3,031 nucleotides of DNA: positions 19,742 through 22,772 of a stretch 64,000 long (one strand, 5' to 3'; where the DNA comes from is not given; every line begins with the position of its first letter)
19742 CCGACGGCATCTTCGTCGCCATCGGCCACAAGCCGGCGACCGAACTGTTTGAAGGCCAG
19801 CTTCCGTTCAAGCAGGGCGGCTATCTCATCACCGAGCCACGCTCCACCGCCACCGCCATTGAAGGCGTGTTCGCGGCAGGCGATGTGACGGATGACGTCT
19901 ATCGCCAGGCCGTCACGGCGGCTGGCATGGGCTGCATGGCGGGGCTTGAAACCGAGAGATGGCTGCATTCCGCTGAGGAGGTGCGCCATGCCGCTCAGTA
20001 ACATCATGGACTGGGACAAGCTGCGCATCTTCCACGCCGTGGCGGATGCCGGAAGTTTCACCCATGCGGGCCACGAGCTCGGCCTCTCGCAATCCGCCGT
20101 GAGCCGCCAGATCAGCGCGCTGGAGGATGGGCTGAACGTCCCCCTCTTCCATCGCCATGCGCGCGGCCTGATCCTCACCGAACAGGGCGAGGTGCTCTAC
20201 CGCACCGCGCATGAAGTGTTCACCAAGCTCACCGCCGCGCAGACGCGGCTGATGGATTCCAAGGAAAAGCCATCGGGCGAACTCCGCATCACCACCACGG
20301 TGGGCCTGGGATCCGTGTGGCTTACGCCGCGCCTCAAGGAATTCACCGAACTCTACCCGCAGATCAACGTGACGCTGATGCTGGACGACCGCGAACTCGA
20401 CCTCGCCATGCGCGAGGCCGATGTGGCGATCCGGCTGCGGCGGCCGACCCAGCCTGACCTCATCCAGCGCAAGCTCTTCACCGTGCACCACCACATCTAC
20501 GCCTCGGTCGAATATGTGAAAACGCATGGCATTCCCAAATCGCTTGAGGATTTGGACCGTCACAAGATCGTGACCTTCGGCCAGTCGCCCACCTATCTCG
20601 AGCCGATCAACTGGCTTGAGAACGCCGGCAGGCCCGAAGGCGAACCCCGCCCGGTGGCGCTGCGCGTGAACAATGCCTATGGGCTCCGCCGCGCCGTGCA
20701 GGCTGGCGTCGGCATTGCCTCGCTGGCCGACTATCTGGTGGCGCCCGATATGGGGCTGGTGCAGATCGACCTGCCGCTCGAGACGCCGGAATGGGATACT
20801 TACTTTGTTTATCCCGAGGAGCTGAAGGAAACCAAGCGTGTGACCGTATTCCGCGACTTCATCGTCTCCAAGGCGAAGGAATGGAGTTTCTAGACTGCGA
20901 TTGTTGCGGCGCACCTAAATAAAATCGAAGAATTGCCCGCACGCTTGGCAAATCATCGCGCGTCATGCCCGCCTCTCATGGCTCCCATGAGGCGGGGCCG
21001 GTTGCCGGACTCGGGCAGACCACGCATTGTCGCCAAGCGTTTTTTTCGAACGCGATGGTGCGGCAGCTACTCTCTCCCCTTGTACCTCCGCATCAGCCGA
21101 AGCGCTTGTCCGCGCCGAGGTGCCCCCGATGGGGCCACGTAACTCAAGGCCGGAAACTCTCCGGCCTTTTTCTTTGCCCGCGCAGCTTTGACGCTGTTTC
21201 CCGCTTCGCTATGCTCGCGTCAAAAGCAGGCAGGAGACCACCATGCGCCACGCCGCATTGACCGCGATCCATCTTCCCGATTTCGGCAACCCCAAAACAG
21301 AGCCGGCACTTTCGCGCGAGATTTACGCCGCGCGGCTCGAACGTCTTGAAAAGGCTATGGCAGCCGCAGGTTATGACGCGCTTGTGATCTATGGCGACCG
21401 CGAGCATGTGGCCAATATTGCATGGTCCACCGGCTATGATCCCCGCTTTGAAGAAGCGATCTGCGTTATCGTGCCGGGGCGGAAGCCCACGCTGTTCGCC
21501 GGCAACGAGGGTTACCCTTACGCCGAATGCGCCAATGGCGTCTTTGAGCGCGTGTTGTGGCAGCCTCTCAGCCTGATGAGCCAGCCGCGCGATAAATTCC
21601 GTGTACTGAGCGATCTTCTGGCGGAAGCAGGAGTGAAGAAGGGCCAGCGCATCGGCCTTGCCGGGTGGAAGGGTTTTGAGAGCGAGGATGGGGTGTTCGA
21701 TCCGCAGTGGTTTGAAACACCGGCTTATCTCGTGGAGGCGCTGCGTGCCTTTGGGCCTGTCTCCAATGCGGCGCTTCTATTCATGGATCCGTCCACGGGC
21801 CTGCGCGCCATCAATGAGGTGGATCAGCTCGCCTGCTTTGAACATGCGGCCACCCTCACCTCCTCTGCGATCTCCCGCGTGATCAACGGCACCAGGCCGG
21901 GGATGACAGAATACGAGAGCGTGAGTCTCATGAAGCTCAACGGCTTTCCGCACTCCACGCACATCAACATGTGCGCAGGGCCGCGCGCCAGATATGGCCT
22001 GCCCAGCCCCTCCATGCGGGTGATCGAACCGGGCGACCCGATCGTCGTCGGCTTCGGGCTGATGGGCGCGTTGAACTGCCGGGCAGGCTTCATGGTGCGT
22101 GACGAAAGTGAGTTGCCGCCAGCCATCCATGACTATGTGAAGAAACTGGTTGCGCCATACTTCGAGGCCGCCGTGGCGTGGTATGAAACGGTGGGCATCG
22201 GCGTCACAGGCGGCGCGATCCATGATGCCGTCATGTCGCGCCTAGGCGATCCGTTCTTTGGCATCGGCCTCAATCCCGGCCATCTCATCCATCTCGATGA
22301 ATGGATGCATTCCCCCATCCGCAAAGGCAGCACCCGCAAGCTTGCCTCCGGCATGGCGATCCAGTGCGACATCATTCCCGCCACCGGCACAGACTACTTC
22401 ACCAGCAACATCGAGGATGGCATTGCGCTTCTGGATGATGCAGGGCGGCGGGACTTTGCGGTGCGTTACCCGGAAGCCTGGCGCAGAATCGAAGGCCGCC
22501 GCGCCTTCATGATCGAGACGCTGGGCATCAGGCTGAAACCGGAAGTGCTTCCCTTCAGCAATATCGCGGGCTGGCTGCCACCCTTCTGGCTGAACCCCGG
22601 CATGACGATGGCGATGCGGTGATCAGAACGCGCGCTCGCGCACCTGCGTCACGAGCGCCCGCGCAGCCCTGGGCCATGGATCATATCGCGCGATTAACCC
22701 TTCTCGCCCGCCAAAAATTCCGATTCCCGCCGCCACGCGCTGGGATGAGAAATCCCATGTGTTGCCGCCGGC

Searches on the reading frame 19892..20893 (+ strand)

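Call 4: search_protein_families(library=pfam, proteins=[window:19892-20893:+], max_evalue=0.01)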
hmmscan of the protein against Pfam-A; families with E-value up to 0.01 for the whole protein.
window:19892-20893:+ (333 aa): 2 families
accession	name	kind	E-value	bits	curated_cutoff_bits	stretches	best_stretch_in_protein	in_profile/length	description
PF03466.25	LysR_substrate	-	2.7e-37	128.6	28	1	125-327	2-207/209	LysR substrate binding domain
PF00126.33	HTH_1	-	7.3e-24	83.9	26.6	1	41-100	1-60/60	Bacterial regulatory helix-turn-helix protein, lysR family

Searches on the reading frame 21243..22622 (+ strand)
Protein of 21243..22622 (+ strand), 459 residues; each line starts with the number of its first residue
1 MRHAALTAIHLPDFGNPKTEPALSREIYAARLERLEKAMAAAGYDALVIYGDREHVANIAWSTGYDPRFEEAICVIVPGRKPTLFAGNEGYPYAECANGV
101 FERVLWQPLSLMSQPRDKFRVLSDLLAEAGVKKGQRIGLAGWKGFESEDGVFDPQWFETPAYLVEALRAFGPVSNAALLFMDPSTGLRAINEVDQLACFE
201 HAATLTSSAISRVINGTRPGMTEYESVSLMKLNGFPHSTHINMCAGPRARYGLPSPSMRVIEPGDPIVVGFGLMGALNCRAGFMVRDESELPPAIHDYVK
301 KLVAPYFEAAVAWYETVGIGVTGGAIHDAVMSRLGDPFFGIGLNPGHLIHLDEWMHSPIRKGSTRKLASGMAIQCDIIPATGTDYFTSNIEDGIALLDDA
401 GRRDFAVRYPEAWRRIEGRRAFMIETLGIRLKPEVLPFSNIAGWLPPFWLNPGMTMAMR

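Call 4: search_protein_families(library=pfam, proteins=[window:21243-22622:+], max_evalue=0.01)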
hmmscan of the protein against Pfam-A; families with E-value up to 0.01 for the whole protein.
window:21243-22622:+ (459 aa): 2 families
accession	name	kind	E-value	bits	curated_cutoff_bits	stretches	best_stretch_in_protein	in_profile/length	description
PF01321.24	Creatinase_N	-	2.2e-07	31.9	22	1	31-139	1-93/128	Creatinase/Prolidase N-terminal domain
PF00557.29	Peptidase_M24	-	3.8e-07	30.5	23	1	198-375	2-185/208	Metallopeptidase family M24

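Call 5: search_protein_families(library=ncbifam, proteins=[window:21243-22622:+], max_evalue=0.1)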
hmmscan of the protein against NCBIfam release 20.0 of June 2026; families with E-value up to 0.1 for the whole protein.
window:21243-22622:+ (459 aa): 1 family
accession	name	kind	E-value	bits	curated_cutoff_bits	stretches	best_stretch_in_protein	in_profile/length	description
TIGR02993.1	ectoine_eutD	equivalog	0.00039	19.6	613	1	23-115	6-90/391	ectoine hydrolase DoeA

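Call 89: search_protein_families(library=padloc, proteins=[window:21243-22619:+], max_evalue=0.01)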
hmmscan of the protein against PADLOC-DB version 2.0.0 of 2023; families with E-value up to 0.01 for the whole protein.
window:21243-22619:+ (459 aa): 0 families
